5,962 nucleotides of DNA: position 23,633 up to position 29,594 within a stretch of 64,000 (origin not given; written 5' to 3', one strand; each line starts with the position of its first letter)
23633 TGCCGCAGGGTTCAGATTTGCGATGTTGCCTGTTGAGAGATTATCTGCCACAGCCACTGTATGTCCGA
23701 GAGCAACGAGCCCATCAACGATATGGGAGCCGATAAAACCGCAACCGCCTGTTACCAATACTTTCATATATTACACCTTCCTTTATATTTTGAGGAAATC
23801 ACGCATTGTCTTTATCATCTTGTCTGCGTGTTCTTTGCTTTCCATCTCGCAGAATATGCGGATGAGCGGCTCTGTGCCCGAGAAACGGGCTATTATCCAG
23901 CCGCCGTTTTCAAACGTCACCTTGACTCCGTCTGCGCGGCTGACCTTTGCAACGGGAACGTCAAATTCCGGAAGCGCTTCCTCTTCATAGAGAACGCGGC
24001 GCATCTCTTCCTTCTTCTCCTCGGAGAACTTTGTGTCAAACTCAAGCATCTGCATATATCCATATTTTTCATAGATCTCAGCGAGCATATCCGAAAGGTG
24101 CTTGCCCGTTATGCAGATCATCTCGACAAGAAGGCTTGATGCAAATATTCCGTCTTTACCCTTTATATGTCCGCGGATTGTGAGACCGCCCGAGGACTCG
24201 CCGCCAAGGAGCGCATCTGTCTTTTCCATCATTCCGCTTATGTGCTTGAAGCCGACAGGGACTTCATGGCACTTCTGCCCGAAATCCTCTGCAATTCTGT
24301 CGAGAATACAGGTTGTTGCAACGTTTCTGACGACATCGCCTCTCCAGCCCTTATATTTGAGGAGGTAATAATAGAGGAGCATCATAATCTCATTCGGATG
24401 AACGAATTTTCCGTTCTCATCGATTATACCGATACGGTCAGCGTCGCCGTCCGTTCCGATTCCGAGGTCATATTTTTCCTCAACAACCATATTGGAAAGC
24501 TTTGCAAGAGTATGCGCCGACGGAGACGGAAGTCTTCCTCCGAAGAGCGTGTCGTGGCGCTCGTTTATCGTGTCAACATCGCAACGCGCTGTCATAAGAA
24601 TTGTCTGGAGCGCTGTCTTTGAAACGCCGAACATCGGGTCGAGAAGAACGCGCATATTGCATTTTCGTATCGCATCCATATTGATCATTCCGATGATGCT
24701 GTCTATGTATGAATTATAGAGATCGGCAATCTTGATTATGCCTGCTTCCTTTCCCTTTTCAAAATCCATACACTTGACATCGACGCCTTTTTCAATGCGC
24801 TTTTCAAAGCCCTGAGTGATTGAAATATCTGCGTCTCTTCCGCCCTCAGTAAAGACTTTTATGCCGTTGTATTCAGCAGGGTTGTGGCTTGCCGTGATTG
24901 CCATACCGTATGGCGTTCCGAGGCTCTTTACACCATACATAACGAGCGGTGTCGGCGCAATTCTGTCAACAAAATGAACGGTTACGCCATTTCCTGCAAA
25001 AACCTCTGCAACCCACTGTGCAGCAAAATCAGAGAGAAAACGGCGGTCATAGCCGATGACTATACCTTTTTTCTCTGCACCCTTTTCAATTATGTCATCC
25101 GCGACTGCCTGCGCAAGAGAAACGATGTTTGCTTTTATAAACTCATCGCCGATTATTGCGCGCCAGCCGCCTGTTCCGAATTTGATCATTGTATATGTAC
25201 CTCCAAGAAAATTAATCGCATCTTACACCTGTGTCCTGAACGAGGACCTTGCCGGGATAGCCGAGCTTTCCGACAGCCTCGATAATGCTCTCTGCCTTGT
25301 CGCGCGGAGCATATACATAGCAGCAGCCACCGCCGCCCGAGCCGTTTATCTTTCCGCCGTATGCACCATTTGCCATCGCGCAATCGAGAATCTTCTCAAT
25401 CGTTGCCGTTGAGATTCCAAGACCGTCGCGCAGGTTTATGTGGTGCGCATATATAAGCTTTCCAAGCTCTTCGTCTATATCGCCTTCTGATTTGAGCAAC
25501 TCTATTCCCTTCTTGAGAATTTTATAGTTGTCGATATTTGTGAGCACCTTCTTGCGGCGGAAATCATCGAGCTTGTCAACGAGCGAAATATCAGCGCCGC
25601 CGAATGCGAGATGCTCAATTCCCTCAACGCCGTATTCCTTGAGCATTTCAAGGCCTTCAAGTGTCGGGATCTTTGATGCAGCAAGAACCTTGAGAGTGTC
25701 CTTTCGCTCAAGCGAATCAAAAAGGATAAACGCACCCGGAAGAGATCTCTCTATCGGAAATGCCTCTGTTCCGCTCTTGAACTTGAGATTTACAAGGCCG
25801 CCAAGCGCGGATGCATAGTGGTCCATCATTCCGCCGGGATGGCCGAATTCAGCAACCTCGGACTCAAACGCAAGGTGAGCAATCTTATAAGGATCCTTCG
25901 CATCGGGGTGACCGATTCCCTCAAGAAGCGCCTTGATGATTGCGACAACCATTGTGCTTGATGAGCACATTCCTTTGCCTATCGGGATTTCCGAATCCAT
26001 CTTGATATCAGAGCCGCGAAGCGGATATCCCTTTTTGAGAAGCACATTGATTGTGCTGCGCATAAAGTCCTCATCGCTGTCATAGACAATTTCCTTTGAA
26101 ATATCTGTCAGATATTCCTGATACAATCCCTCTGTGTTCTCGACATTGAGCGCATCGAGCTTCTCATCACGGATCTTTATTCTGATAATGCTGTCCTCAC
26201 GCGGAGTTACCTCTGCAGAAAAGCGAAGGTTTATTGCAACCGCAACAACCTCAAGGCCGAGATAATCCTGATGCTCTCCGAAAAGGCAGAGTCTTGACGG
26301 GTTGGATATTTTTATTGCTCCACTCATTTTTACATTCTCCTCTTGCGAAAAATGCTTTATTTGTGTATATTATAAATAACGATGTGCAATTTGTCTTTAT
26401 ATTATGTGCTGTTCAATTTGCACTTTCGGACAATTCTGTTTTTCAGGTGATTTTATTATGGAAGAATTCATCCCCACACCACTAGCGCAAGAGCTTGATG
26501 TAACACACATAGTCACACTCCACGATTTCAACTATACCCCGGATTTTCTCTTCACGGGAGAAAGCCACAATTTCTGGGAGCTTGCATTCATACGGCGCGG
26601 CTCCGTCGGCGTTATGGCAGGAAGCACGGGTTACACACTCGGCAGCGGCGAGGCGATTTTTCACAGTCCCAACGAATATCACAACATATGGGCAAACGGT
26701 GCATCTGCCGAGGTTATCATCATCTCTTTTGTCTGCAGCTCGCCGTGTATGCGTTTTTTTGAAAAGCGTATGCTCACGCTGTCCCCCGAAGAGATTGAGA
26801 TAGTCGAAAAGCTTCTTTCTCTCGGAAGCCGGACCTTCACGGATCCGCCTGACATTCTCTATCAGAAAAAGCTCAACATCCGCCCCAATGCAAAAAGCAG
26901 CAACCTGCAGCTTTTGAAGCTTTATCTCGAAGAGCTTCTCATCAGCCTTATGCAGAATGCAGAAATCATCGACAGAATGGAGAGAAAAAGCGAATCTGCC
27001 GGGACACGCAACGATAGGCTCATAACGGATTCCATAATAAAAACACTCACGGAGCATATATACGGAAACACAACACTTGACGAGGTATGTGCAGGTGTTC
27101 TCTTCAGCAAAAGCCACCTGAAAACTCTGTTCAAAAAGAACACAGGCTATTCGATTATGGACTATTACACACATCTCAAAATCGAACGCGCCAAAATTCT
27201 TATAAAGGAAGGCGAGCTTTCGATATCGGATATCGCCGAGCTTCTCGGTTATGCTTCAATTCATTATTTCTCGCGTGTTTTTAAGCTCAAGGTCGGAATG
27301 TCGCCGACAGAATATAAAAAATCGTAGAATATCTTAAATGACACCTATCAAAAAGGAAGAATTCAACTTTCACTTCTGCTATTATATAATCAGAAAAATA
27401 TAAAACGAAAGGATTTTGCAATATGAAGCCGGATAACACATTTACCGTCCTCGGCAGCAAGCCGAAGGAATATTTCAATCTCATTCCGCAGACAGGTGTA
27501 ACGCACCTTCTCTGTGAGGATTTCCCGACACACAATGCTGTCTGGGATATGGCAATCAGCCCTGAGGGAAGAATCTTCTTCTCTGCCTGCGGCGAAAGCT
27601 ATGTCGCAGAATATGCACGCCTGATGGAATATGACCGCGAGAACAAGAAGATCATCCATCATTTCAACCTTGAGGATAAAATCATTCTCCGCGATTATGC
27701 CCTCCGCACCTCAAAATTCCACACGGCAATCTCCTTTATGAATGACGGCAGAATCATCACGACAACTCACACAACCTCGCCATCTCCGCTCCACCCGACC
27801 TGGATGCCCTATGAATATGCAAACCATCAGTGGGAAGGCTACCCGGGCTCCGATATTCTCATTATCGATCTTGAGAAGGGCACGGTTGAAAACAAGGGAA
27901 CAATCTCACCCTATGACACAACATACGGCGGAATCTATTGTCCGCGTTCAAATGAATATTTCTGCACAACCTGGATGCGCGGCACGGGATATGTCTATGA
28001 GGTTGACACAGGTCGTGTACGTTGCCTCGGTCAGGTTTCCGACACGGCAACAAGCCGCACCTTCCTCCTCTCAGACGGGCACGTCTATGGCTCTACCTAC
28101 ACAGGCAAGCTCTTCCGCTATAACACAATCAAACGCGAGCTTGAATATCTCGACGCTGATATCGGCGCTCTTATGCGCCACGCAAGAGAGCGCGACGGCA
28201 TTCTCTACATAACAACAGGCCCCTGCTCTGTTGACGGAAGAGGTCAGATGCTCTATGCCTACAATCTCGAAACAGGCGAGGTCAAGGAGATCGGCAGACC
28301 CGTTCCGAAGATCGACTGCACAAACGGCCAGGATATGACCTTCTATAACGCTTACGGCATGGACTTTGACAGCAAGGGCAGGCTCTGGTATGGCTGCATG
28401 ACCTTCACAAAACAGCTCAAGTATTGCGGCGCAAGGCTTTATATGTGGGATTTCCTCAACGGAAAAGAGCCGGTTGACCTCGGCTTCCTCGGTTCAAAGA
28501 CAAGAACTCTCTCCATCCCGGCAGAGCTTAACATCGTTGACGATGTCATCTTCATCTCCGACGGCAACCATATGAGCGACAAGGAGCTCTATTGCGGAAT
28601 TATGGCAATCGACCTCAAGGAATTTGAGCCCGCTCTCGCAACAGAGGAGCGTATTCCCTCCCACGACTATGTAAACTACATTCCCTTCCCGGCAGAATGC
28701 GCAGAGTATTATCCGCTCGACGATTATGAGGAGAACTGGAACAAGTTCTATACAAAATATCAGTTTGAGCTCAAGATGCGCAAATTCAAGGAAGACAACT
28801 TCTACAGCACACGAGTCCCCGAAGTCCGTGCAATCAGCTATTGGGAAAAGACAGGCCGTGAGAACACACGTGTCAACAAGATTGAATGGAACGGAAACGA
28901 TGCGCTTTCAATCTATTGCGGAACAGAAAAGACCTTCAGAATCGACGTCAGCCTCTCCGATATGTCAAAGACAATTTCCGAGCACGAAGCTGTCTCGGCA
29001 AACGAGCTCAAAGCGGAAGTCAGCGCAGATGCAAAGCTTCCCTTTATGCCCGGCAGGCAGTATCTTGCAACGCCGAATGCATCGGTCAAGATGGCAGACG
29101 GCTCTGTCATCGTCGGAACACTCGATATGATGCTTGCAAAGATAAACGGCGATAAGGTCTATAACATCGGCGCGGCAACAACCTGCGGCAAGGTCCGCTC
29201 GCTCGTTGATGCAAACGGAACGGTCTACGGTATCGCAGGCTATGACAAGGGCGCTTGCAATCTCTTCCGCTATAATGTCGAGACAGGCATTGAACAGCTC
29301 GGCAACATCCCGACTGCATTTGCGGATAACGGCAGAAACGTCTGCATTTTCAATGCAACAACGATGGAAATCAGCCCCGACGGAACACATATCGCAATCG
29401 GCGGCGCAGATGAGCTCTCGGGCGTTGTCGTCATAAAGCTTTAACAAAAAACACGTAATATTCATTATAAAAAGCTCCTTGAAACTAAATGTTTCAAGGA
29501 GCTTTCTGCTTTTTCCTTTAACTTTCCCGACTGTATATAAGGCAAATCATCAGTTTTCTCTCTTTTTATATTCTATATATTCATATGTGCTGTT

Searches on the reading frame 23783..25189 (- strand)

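Call 93: search_protein_families(library=pfam, proteins=[window:23783-25189:-], max_evalue=0.00001)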
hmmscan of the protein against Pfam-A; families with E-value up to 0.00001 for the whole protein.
window:23783-25189:- (468 aa): 4 families
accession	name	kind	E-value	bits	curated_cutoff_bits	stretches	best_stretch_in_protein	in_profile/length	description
PF02878.22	PGM_PMM_I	-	8e-35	120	22.5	1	2-135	2-134/138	Phosphoglucomutase/phosphomannomutase, alpha/beta/alpha domain I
PF02880.22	PGM_PMM_III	-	5.6e-27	94.6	20.7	1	265-376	2-115/115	Phosphoglucomutase/phosphomannomutase, alpha/beta/alpha domain III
PF02879.22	PGM_PMM_II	-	1.1e-22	80.9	29.3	1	160-260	2-103/103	Phosphoglucomutase/phosphomannomutase, alpha/beta/alpha domain II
PF00408.26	PGM_PMM_IV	-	4.9e-09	36.6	23.1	1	410-463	14-66/68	Phosphoglucomutase/phosphomannomutase, C-terminal domain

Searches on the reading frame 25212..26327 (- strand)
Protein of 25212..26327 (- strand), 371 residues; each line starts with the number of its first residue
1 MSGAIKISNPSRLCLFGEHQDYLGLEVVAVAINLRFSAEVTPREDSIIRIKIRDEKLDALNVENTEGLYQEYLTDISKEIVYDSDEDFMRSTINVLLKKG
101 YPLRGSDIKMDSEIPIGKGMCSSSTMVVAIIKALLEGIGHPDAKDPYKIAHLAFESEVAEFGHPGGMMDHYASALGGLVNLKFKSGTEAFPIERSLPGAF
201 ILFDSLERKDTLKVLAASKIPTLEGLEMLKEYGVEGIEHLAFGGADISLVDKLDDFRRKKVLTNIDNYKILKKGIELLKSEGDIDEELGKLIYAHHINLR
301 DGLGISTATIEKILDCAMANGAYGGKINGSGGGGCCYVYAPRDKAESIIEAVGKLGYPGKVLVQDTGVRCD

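Call 93: search_protein_families(library=pfam, proteins=[window:25212-26327:-], max_evalue=0.00001)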
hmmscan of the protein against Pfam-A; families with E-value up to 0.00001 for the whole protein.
window:25212-26327:- (371 aa): 3 families
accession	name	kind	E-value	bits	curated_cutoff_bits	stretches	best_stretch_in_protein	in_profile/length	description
PF00288.32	GHMP_kinases_N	-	2.7e-14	53.6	22.3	1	92-177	6-87/87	GHMP kinases N terminal domain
PF08544.19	GHMP_kinases_C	-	2.1e-13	50.9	21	1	286-356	11-83/85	GHMP kinases C terminal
PF10509.15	GalKase_gal_bdg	-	6.2e-06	26.1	23.1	0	10-40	17-47/49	Galactokinase galactose-binding signature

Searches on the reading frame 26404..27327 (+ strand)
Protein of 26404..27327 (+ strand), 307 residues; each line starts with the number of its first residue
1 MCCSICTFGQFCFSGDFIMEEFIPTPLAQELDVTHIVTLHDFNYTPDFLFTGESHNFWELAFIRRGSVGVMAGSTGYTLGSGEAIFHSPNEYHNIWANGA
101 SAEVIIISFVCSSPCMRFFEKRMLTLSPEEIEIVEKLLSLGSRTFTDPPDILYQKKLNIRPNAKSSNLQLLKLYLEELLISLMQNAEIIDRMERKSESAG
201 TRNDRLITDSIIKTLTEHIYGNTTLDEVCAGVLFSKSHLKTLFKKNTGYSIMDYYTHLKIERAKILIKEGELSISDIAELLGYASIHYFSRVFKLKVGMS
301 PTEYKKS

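Call 93: search_protein_families(library=pfam, proteins=[window:26404-27327:+], max_evalue=0.00001)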
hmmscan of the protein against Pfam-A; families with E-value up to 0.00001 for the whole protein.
window:26404-27327:+ (307 aa): 2 families
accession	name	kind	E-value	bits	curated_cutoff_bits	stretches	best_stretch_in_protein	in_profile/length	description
PF00165.29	HTH_AraC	-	2e-18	66.5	26.6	1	271-304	8-40/42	Bacterial regulatory helix-turn-helix proteins, AraC family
PF12833.13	HTH_18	-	2.7e-18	66.5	33.6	1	234-306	7-79/80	Helix-turn-helix domain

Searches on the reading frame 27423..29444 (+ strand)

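Call 93: search_protein_families(library=pfam, proteins=[window:27423-29444:+], max_evalue=0.00001)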
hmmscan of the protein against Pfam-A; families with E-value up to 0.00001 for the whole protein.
window:27423-29444:+ (673 aa): 0 families

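Call 95: search_protein_families(library=pfam, proteins=[window:27423-29444:+], max_evalue=0.001)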
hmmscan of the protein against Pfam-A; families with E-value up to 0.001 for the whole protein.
window:27423-29444:+ (673 aa): 3 families
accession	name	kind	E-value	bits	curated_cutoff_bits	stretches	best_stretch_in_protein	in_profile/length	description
PF21959.2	DUF6923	-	1.5e-05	25.3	27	0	138-239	56-163/234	Repeat of unknown function (DUF6923)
PF00400.38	WD40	-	0.00011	23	27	0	34-56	7-30/39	WD domain, G-beta repeat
PF08450.18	SGL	-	0.00032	20.8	26.3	0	269-344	62-122/246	SMP-30/Gluconolactonase/LRE-like region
